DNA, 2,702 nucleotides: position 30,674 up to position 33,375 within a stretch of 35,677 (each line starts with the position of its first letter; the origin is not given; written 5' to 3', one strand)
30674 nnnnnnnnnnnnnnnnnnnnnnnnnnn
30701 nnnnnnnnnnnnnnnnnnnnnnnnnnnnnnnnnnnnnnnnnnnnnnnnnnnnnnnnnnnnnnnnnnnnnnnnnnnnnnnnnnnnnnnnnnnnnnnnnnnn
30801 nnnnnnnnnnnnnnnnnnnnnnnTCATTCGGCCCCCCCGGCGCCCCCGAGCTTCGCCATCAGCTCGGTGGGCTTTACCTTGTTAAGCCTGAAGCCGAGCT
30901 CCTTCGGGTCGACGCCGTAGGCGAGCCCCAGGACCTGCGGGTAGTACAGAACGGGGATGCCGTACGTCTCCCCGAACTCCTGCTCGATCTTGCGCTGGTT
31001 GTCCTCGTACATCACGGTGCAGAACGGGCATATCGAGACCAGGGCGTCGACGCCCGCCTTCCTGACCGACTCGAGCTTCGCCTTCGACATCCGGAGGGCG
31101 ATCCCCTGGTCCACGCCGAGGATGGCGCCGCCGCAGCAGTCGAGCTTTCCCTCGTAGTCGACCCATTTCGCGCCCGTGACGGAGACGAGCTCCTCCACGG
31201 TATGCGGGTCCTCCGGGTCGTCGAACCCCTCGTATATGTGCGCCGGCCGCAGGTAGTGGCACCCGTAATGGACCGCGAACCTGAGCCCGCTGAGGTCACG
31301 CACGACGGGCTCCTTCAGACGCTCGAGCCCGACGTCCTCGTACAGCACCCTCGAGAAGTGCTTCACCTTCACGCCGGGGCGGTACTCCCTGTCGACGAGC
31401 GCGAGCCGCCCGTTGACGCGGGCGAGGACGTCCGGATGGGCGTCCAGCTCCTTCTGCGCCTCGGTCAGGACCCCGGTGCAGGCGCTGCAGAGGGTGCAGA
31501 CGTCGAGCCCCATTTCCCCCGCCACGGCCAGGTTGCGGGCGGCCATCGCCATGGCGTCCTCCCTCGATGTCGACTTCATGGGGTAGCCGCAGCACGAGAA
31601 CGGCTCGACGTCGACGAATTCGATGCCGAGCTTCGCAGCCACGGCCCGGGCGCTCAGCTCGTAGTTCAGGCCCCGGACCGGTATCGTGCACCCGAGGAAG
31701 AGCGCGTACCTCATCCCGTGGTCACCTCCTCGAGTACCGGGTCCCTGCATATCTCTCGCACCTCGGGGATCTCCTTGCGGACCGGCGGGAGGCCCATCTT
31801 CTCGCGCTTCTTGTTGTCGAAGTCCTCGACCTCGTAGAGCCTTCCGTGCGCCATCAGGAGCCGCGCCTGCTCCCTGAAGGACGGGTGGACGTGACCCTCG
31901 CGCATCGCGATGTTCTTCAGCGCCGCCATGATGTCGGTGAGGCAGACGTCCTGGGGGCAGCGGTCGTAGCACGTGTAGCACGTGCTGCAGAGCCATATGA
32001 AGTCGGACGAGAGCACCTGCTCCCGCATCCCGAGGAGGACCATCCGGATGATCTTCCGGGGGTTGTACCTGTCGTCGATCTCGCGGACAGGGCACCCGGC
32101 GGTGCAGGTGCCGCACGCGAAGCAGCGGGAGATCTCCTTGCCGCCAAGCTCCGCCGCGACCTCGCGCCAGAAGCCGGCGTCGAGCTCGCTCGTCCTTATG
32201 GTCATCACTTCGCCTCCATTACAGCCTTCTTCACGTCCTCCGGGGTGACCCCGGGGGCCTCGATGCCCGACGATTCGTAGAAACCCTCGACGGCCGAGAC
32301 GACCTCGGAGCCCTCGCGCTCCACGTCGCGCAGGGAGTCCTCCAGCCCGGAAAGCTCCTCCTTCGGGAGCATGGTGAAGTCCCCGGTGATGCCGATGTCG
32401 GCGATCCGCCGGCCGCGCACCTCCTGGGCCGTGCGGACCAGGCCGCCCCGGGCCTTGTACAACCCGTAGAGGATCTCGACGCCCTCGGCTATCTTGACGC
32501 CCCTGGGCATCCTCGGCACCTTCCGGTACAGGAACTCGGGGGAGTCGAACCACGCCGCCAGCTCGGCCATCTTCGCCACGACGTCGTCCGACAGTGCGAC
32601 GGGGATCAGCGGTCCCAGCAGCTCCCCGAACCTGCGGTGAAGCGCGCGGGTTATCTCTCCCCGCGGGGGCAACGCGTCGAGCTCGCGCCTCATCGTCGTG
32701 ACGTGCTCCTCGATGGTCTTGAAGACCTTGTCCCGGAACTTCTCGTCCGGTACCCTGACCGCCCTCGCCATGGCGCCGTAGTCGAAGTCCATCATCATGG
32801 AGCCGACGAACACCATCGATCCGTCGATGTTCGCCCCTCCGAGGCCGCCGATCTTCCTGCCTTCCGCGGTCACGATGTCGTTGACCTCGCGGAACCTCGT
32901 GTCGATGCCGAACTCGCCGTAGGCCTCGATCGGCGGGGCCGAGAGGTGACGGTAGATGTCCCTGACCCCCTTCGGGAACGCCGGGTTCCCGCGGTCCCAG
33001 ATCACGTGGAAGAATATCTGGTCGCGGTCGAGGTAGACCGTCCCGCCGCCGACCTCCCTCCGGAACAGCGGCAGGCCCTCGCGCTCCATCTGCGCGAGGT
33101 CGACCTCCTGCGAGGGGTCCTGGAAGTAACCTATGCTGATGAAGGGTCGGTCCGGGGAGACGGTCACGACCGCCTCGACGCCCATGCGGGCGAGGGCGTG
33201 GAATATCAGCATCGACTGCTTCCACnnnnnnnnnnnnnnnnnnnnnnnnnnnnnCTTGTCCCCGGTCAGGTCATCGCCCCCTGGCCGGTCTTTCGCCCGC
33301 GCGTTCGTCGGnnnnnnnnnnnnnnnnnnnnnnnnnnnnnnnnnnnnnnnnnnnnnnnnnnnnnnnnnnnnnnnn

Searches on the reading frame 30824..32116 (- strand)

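Call 9: search_protein_families(library=pfam, proteins=[window:30824-32116:-], max_evalue=0.0001)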
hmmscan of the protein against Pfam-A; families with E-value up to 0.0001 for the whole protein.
window:30824-32116:- (430 aa): 1 family
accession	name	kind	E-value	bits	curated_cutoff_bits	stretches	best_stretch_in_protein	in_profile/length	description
PF02754.22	CCG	-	3.8e-26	91.5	20.6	2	281-369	2-83/85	Cysteine-rich domain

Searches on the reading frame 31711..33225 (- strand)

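Call 9: search_protein_families(library=pfam, proteins=[window:31711-33225:-], max_evalue=0.0001)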
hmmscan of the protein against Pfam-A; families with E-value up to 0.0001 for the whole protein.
window:31711-33225:- (504 aa): 3 families
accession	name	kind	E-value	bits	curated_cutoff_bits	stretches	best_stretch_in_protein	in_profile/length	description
PF13183.11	Fer4_8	-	7.1e-10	39.7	27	1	364-427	1-68/68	4Fe-4S dicluster domain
PF13187.11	Fer4_9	-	4.7e-08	33.4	27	1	367-426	1-50/52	4Fe-4S dicluster domain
PF13534.11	Fer4_17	-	1.5e-07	32.3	22.2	1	367-427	1-60/61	4Fe-4S dicluster domain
